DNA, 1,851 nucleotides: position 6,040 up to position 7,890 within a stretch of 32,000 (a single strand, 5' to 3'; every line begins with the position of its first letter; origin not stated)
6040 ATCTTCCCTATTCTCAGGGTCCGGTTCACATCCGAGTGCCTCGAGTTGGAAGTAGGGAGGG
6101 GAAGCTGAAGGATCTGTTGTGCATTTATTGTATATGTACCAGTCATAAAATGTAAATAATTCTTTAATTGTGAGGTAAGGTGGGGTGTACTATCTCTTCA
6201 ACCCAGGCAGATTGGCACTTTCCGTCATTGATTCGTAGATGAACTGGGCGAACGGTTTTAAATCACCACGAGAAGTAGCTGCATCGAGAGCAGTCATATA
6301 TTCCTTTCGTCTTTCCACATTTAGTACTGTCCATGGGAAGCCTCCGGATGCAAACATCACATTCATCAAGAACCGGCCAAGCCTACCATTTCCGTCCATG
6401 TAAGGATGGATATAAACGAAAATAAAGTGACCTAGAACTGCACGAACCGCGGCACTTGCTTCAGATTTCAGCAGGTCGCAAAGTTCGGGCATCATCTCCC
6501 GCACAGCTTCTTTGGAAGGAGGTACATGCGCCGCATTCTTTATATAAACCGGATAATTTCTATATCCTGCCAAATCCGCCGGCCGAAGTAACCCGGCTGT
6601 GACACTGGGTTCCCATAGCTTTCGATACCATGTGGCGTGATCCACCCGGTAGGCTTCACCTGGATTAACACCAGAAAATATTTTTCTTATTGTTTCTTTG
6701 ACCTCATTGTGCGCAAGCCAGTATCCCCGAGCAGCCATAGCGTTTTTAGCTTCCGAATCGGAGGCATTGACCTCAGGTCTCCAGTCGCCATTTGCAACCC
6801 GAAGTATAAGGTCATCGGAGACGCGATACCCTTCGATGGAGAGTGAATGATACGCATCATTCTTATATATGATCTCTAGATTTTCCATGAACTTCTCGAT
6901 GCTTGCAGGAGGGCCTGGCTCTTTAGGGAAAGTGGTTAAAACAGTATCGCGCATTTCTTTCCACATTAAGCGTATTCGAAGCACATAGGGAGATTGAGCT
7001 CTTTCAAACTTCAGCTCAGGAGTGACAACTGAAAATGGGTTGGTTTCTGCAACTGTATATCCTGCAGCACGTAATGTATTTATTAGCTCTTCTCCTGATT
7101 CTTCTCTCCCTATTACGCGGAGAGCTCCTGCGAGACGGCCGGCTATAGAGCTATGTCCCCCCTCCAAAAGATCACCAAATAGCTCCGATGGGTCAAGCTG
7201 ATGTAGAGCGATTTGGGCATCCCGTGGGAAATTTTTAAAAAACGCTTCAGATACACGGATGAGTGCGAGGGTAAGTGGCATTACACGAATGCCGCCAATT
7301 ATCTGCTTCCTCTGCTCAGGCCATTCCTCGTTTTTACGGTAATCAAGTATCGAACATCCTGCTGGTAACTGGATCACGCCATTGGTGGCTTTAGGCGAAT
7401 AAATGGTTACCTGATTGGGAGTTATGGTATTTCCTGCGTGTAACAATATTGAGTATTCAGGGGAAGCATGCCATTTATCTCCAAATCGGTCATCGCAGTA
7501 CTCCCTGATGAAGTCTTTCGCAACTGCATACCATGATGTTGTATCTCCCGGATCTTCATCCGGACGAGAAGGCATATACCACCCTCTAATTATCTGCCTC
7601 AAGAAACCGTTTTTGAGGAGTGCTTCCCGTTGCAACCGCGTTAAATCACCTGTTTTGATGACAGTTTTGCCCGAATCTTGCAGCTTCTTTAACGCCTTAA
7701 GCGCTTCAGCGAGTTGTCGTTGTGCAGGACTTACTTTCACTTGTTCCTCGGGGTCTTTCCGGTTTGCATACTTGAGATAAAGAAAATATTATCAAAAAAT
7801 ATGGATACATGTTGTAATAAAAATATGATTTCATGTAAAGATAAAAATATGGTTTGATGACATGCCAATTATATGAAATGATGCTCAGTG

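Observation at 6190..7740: Single-chain AbiEi-like / Fic fusion in an AT-rich islet: a possible fused toxin-antitoxin or abortive-infection module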

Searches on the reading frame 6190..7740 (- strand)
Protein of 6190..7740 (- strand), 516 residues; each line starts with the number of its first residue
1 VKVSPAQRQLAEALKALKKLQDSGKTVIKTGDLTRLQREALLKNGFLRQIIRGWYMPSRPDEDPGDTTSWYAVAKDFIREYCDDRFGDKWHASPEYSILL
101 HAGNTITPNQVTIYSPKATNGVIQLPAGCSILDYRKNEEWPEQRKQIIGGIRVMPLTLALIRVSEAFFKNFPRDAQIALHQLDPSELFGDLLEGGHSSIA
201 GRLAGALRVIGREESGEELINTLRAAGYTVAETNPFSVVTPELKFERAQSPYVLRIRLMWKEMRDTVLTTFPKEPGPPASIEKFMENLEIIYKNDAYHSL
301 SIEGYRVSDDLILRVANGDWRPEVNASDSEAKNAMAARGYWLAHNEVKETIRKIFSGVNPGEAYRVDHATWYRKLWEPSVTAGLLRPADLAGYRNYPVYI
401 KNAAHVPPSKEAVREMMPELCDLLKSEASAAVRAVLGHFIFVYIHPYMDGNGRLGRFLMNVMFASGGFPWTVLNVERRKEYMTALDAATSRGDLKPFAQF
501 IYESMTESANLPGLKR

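Call 3: search_protein_families(library=pfam, proteins=[window:6190-7740:-], max_evalue=10)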
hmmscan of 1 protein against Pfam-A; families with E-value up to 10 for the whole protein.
window:6190-7740:- (516 aa): 1 family
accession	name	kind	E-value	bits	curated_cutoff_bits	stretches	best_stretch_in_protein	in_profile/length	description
PF02661.23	Fic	-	2.8e-13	51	24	1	392-462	22-92/93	Fic/DOC family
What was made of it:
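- On SoFic / CccR / CbFic2-type Fic proteins: No DUF4172 or Fic_N hit (call 3).
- Closest known: Class II Fic enzymes with a C-terminal wHTH: CccR. Different: There is no DUF4172/Fic_N dimerisation domain (call 3).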

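Call 4: search_protein_families(library=ncbifam, proteins=[window:6190-7740:-], max_evalue=10)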
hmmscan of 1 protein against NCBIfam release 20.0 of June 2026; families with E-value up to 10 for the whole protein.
window:6190-7740:- (516 aa): 2 families
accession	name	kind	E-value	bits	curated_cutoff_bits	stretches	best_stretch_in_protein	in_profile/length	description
NF046030.1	ProtAdlyltaseSoFic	equivalog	9.9e-08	31.3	550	1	407-510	152-264/361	protein adenylyltransferase Fic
TIGR02613.1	mob_myst_B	hypoth_equivalog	3.3e-06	27.1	124.4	1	434-501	112-185/186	mobile mystery protein B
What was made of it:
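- On SoFic / CccR / CbFic2-type Fic proteins: NCBIfam SoFic scores 31 bits against a cutoff of 550 (call 4).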

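Call 5: search_protein_families(library=padloc, proteins=[window:6190-7740:-], max_evalue=10)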
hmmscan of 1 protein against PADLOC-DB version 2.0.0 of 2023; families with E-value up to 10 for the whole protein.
window:6190-7740:- (516 aa): 8 families
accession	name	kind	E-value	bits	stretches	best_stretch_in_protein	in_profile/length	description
PDLC03963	SoFic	-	2.7e-25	87.5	1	288-510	53-265/361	-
PDLC04966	PDC-S24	-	6.1e-18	62.9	1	392-468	254-341/497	-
PDLC04840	PDC-S04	-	1.4e-11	42.6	1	389-489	93-200/227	-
PDLC04839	PDC-S04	-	8.9e-11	39.8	1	437-505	133-202/205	-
PDLC04837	PDC-S04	-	1.2e-10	39.1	1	391-502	109-221/234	-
PDLC04836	PDC-S04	-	2.7e-10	37.8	1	391-491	116-215/244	-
PDLC04838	PDC-S04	-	3e-06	25.2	1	442-507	141-204/209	-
PDLC04841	PDC-S04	-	0.032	11.9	1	443-507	208-270/292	-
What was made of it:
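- On AbiEi antitoxin (COG5340; Pfam AbiEi_1, AbiEi_3, AbiEi_4): No PADLOC AbiEi hit (call 5).
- On SoFic / CccR / CbFic2-type Fic proteins: The PADLOC SoFic model matches only profile positions 53-265 of 361, the Fic core (call 5).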

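Call 6: search_solved_structures(query=window:6190-7740:-, max_evalue=1, show_alignments=2)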
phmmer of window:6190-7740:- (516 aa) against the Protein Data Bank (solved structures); distinct sequences matched with E-value up to 1: 34.
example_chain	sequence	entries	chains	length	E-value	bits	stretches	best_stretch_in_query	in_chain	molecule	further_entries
6i7j_A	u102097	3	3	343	6.5e-19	71.2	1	382-503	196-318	Adenosine monophosphate-protein transferase FICD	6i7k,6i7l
6i7h_A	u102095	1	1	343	6.6e-19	71.1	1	382-503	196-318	Adenosine monophosphate-protein transferase FICD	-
6i7i_A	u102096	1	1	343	7.9e-19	70.9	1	382-503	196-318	Adenosine monophosphate-protein transferase FICD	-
6i7g_A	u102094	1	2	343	8.4e-19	70.8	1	382-503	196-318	Adenosine monophosphate-protein transferase FICD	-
4u04_A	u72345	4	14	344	8.5e-19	70.8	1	382-503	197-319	Adenosine monophosphate-protein transferase FICD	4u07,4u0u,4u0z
9yz5_A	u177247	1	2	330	1.2e-18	70.3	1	383-503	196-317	Protein adenylyltransferase FICD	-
4u0s_A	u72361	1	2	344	1.3e-18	70.1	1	383-503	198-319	Adenosine monophosphate-protein transferase FICD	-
6zmd_B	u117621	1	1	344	4.7e-18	68.3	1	383-503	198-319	Protein adenylyltransferase FICD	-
7b7z_A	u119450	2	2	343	1.6e-17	66.6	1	382-503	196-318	Protein adenylyltransferase FICD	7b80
5jj6_A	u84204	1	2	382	4.9e-17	65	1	386-503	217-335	Adenosine monophosphate-protein transferase FICD homolog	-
5jj7_A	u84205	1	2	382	5.2e-17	64.9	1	386-503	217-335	Adenosine monophosphate-protein transferase FICD homolog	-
4rgl_A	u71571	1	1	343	9.4e-10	40.9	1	402-507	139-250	Filamentation induced by cAMP protein Fic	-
7cb8_A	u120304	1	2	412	1.4e-09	40.4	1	400-507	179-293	Fic-domain containing protein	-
4x2e_A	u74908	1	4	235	9.9e-08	34.3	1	372-501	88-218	Fic family protein putative filamentation induced by cAMP protein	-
4x2c_A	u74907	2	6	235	1.2e-07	34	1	372-501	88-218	Fic family protein putative filamentation induced by cAMP protein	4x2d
3cuc_A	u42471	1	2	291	2.5e-07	32.9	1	432-494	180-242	Protein of unknown function with a Fic domain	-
3eqx_A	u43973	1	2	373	0.00018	23.5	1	405-508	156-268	FIC DOMAIN CONTAINING TRANSCRIPTIONAL REGULATOR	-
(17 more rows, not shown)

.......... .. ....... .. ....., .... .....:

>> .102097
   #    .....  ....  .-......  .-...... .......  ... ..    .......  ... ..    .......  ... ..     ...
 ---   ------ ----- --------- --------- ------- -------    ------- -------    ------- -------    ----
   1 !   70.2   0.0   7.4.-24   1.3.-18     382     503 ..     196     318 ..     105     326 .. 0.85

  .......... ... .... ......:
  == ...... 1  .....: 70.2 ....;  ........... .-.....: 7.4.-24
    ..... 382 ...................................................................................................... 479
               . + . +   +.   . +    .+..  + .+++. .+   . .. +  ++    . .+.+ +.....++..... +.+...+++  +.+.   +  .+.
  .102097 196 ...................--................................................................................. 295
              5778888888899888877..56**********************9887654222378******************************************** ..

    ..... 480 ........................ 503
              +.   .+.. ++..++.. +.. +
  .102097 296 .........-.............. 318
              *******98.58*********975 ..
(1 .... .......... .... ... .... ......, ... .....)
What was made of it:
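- The PDB labels a SoFic-type protein (3eqx) a 'Fic domain containing transcriptional regulator' (call 6).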

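Call 7: find_homologous_proteins(query=window:6190-7740:-)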
Query window:6190-7740:- (516 aa): 8000 proteins with E <= 0.001 among 8000 candidates; the best 120 are listed.
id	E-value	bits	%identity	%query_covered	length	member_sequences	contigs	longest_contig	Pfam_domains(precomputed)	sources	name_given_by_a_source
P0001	0.0e+0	1066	100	89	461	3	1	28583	PF02661.24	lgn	-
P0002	2.1e-285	965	81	98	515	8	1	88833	PF02661.24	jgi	-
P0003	1.6e-258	877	73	98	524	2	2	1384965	PF02661.24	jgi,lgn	jgi:hypothetical protein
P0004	1.8e-247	840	70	98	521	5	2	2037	PF02661.24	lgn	-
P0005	5.9e-246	835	70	98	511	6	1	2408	PF02661.24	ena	-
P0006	2.5e-244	830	70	99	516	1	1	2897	PF02661.24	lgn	-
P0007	1.5e-243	827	70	98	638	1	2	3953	PF21784.4,PF02661.24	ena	-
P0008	6.7e-242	822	68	99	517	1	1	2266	PF02661.24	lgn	-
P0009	1.7e-239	814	67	100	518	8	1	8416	PF02661.24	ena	-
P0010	5.1e-239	812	74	89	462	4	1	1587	PF02661.24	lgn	-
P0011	1.9e-237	807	67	98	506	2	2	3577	PF02661.24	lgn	-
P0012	1.4e-236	804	66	99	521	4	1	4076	PF02661.24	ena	-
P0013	2.1e-236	804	67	98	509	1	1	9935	PF02661.24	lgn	-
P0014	5.8e-236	802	67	98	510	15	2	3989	PF02661.24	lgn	-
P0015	1.1e-235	801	67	98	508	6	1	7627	PF02661.24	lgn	-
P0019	2.9e-230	783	66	98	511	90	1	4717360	PF02661.24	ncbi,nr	ncbi:hypothetical protein GSVR_01350 [Geobacter sp. SVR]|nr:Fic family protein [Geobacter sp. SVR] B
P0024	5.4e-223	759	64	98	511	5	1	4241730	PF02661.24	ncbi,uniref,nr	ncbi:Fic family protein [Geopsychrobacter electrodiphilus]|uniref:Fic family protein n=1 Tax=Geopsyc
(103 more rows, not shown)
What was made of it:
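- Checked: The ORF is a real gene: thousands of full-length homologs exist, 56-81% identical among the best 120 (call 7).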

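Call 17: search_solved_structures(query=A1, max_evalue=10)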
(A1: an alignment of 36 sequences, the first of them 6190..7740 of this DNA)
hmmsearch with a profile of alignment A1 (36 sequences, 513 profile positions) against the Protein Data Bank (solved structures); distinct sequences matched with E-value up to 10: 34.
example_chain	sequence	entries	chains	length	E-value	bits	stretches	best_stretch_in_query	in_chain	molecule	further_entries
6i7j_A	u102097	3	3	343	8.7e-27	97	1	279-508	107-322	Adenosine monophosphate-protein transferase FICD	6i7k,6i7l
6i7g_A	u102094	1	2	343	2.7e-26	95.3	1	279-508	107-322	Adenosine monophosphate-protein transferase FICD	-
4u04_A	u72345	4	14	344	2.7e-26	95.3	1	279-508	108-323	Adenosine monophosphate-protein transferase FICD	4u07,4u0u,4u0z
6i7h_A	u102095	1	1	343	2.9e-26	95.2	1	279-508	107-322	Adenosine monophosphate-protein transferase FICD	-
6i7i_A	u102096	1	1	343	3.5e-26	94.9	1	279-508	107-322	Adenosine monophosphate-protein transferase FICD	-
7b7z_A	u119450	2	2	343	2.5e-25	92.1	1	279-508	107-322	Protein adenylyltransferase FICD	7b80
9yz5_A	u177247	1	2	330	2.6e-25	92.1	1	287-508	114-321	Protein adenylyltransferase FICD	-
4u0s_A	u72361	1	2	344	3e-25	91.9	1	287-508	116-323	Adenosine monophosphate-protein transferase FICD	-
6zmd_B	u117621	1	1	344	7e-25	90.7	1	279-508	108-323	Protein adenylyltransferase FICD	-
5jj6_A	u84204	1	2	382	4.3e-17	65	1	393-507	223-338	Adenosine monophosphate-protein transferase FICD homolog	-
5jj7_A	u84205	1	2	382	8.4e-17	64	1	393-507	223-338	Adenosine monophosphate-protein transferase FICD homolog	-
4rgl_A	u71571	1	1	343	4.2e-13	51.8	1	393-509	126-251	Filamentation induced by cAMP protein Fic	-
7cb8_A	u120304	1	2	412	2.9e-11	45.7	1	402-504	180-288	Fic-domain containing protein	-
3cuc_A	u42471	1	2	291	2.3e-10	42.8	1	435-494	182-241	Protein of unknown function with a Fic domain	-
4x2e_A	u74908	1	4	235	5.5e-08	34.9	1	370-502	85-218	Fic family protein putative filamentation induced by cAMP protein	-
3eqx_A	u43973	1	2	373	2.5e-05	26.2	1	407-510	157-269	FIC DOMAIN CONTAINING TRANSCRIPTIONAL REGULATOR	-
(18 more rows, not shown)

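Call 18: search_protein_families(library=pfam, alignment_id=A1, max_evalue=1)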
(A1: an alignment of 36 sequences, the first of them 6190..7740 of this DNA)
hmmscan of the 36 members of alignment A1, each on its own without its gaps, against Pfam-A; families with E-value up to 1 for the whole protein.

A. member 1, window:6190-7740:- (516 aa): 1 family
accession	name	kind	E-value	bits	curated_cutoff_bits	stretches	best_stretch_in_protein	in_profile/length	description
PF02661.23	Fic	-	2.8e-13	51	24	1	392-462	22-92/93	Fic/DOC family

B. families by the number of members that match (of 36 scanned): 9 families
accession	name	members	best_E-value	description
PF02661.23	Fic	36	4.4e-14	Fic/DOC family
PF18495.6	VbhA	15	0.026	Antitoxin VbhA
PF21897.1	DUF6919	4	0.11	Domain of unknown function (DUF6919)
PF14407.11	Frankia_peptide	4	0.12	Ribosomally synthesized peptide prototyped by Frankia Franean1_4349.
PF01328.22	Peroxidase_2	2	0.18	Peroxidase, family 2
PF20789.3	4HBT_3C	1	0.025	Acyl-CoA thioesterase C-terminal domain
PF12974.12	Phosphonate-bd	1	0.062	ABC transporter, phosphonate, periplasmic substrate-binding protein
PF06971.19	Put_DNA-bind_N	1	0.13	Putative DNA-binding protein N-terminus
PF17724.6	DUF5568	1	0.27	Family of unknown function (DUF5568)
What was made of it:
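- On AbiEi antitoxin (COG5340; Pfam AbiEi_1, AbiEi_3, AbiEi_4): No Pfam AbiEi hit at E <= 10 for the query (call 3) or at E <= 1 for 36 family members (call 18).
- Tried and rejected: Pfam, NCBIfam and PADLOC scans for AbiEi in the query and in 36 relatives were negative (calls 3-5, 18).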

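Call 19: predict_structure(alignment_id=A1)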
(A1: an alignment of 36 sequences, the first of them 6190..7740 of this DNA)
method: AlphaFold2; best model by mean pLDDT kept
length: 516 residues; sequences in the alignment: 36
mean_pLDDT: 87.2   pTM: 0.86
mean pLDDT of the five models: 87.2, 83.2, 83.2, 79.1, 62.2
residues with pLDDT >= 90: 288; 70-90: 186; 50-70: 33; < 50: 9
segments of 3 or more residues with pLDDT < 50: 448-450, 514-516
pLDDT, mean of each block of 10 residues (from residue 1): 83 95 91 95 93 91 78 91 92 94 87 93 93 84 80 92 92 93 85 86 93 91 91 87 80 93 96 92 90 88 83 82 61 87 95 96 92 87 75 61 79 89 96 96 66 85 95 89 86 93 88 46
secondary structure, 60 per line:
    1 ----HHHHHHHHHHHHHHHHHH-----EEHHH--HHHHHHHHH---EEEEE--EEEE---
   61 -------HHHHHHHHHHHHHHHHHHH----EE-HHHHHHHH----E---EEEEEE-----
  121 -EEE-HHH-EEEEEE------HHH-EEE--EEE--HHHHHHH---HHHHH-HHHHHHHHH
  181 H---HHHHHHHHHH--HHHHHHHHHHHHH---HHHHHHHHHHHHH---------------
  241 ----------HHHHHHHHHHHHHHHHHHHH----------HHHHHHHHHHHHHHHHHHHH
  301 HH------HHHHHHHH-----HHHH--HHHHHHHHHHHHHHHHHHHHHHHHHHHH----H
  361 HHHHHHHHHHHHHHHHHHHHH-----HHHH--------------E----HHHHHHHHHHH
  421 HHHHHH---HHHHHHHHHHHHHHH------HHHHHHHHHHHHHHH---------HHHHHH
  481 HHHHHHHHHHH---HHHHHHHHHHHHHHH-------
elements in order: H5-22 H35-43 E47-51 E54-57 H68-86 H94-101 E110-115 E122-124 E130-135 E146-148 E151-153 H156-162 H166-170 H172-181 H185-194 H197-209 H213-225 H251-270 H281-302 H309-316 H322-325 H328-355 H360-381 H387-390 H410-426 H430-444 H451-465 H475-491 H495-509
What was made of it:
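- On SoFic / CccR / CbFic2-type Fic proteins: The chain ends with the Fic helices at residue 509 (call 19).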

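Call 21: fold_search(model_id=the predicted structure, library=pdb)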
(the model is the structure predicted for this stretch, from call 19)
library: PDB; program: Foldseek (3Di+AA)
matches with E <= 10: 347; with E <= 0.001: 29
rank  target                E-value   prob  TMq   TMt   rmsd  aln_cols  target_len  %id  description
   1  6i7i                  1.7e-08  1.00  0.38  0.57  12.2       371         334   18  Crystal structure of dimeric FICD mutant K256A complexed with MgATP (released 2019-09-25)
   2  6zmd_B                2.1e-08  1.00  0.34  0.51  12.6       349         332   19  Crystal structure of HYPE covalently tethered to BiP bound to AMP-PNP (released 2021-04-14)
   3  6i7g_B                3.0e-08  1.00  0.36  0.53  13.3       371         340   20  Crystal structure of dimeric wild type FICD complexed with ATP (released 2019-09-25)
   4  4u0z_E                3.3e-08  1.00  0.35  0.53  13.0       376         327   18  Eukaryotic Fic Domain containing protein with bound APCPP (released 2014-12-10)
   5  4u0u_A                4.1e-08  1.00  0.34  0.51  12.8       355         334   19  Wild type eukaryotic fic domain containing protein with ADP (released 2014-12-10)
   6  4u07_A                4.3e-08  1.00  0.35  0.54  12.8       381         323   18  ATP bound to eukaryotic FIC domain containing protein (released 2014-12-10)
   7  4u0z_H                4.5e-08  1.00  0.35  0.55  12.6       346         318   18  Eukaryotic Fic Domain containing protein with bound APCPP (released 2014-12-10)
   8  4u0z_F                5.4e-08  1.00  0.35  0.55  12.9       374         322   17  Eukaryotic Fic Domain containing protein with bound APCPP (released 2014-12-10)
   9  9yz5_A                5.7e-08  1.00  0.36  0.55  12.7       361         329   20  human FicD bound with farnesyl pyrophosphate (released 2026-02-25)
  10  4u0z_B                5.7e-08  1.00  0.36  0.54  12.9       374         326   17  Eukaryotic Fic Domain containing protein with bound APCPP (released 2014-12-10)
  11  6i7k                  6.5e-08  1.00  0.39  0.57  10.6       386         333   19  Crystal structure of monomeric FICD mutant L258D complexed with MgATP (released 2019-09-25)
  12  4u0z_D                6.8e-08  1.00  0.35  0.53  12.9       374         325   18  Eukaryotic Fic Domain containing protein with bound APCPP (released 2014-12-10)
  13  4u0s_A                7.2e-08  1.00  0.35  0.54  12.8       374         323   19  Structure of Eukaryotic fic domain containing protein with ADP (released 2014-12-10)
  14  4u0z_A                7.9e-08  1.00  0.35  0.55  12.9       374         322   17  Eukaryotic Fic Domain containing protein with bound APCPP (released 2014-12-10)
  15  4u0z_G                7.9e-08  1.00  0.35  0.55  12.9       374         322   17  Eukaryotic Fic Domain containing protein with bound APCPP (released 2014-12-10)
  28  3cuc_A                2.0e-05  1.00  0.35  0.64   7.1       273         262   17  CRYSTAL STRUCTURE OF A FIC DOMAIN CONTAINING SIGNALING PROTEIN (BT_2513) FROM BACTEROIDES THETAIOTAOMICRON VPI-5482 AT (released 2008-04-29)
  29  3cuc_B                2.6e-05  1.00  0.35  0.63   7.1       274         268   18  CRYSTAL STRUCTURE OF A FIC DOMAIN CONTAINING SIGNALING PROTEIN (BT_2513) FROM BACTEROIDES THETAIOTAOMICRON VPI-5482 AT (released 2008-04-29)
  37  3eqx_A                2.6e-03  1.00  0.33  0.45   8.2       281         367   15  CRYSTAL STRUCTURE OF A FIC FAMILY PROTEIN (SO_4266) FROM SHEWANELLA ONEIDENSIS AT 1.6 A RESOLUTION (released 2008-10-14)
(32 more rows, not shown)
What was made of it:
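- Closest known: FICD/HYPE. Same: It is the best sequence and structure match for residues 279-508, including the inhibitory helix and flap (calls 6, 17, 21).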

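Call 29: find_encoding_contigs(protein=P0019, flank=6000, max_places=3)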
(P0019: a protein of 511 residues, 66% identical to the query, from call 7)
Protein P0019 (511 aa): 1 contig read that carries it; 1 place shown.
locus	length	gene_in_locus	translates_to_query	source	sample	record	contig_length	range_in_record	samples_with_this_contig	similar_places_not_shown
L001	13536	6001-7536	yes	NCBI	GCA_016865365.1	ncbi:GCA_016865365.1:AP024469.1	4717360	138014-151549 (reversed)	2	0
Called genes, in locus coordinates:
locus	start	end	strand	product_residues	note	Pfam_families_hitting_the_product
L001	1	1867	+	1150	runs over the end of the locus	PF19587:DUF6094, PF04851:ResIII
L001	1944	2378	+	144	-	-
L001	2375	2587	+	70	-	-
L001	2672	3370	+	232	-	-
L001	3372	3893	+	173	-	-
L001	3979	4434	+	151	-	-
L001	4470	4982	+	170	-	PF01807:Zn_ribbon_DnaG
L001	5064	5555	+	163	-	PF04002:RadC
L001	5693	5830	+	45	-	-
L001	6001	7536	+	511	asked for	PF02661:Fic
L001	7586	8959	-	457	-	PF27312:BilD_N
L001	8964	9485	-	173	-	-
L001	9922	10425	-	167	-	PF27055:BilA_UBL_2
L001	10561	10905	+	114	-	PF01381:HTH_3, PF12844:HTH_19 (weak), PF13443:HTH_26 (weak)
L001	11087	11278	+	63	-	-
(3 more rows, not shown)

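Call 31: find_encoding_contigs(protein=P0024, flank=6000, max_places=2)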
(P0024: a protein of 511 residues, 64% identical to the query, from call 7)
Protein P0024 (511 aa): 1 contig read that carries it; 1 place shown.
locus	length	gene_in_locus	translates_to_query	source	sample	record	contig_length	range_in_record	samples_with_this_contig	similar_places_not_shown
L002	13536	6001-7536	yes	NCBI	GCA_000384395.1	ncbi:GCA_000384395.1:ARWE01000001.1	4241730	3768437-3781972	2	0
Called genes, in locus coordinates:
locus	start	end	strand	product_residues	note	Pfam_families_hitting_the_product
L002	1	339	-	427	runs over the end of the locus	PF00483:NTP_transferase, PF24894:Hexapep_GlmU, PF25247:LbH_GLGC (faint), PF25084:LbH_EIF2B (weak)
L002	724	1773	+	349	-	PF08240:ADH_N, PF00107:ADH_zinc_N (weak)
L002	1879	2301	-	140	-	PF01078:Mg_chelatase (weak), PF13335:Mg_chelatase_C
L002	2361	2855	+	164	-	PF13560:HTH_31 (weak)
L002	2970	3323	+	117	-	PF13560:HTH_31, PF01381:HTH_3 (weak)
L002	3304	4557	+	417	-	PF13657:Couple_hipA (weak), PF07804:HipA_C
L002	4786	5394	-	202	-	PF13338:AbiEi_4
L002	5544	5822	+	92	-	-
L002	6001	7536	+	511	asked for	PF02661:Fic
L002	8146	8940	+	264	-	PF02649:GCHY-1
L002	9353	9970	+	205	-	PF00440:TetR_N, PF16925:TetR_C_13, PF21993:TetR_C_13_2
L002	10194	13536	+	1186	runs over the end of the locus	PF02743:dCache_1, PF00989:PAS, PF08448:PAS_4, PF13188:PAS_8 (faint), PF13426:PAS_9 (weak), PF00512:HisKA, PF02518:HATPase_c, PF00072:Response_reg, +1 more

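Call 32: find_encoding_contigs(protein=P0003, flank=6000, max_places=2)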
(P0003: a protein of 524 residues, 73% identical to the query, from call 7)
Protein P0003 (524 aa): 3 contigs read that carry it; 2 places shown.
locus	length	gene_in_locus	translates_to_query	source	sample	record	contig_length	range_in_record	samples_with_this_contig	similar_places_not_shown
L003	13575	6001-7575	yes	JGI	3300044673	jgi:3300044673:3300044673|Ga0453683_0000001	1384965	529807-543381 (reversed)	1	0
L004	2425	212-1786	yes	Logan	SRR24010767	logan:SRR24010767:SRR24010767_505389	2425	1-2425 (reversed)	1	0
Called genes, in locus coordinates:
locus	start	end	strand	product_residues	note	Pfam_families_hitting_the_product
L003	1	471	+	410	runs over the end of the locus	PF00155:Aminotran_1_2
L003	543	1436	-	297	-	PF01972:SDH_protease, PF00574:CLP_protease (weak), PF25145:NfeD1b_N (weak)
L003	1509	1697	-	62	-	-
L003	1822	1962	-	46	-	-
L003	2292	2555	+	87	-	-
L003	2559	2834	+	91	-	PF15738:YafQ_toxin (weak)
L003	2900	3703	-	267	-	PF00730:HhH-GPD, PF00633:HHH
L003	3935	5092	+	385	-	PF13784:Fic_N, PF02661:Fic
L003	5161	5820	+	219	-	PF02525:Flavodoxin_2, PF03358:FMN_red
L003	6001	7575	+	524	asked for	PF02661:Fic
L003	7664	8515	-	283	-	PF05368:NmrA, PF13460:NAD_binding_10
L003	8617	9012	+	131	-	PF01638:HxlR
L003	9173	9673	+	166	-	-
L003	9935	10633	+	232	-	PF07638:Sigma70_ECF (faint), PF04542:Sigma70_r2, PF08281:Sigma70_r4_2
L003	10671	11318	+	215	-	-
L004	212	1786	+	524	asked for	PF02661:Fic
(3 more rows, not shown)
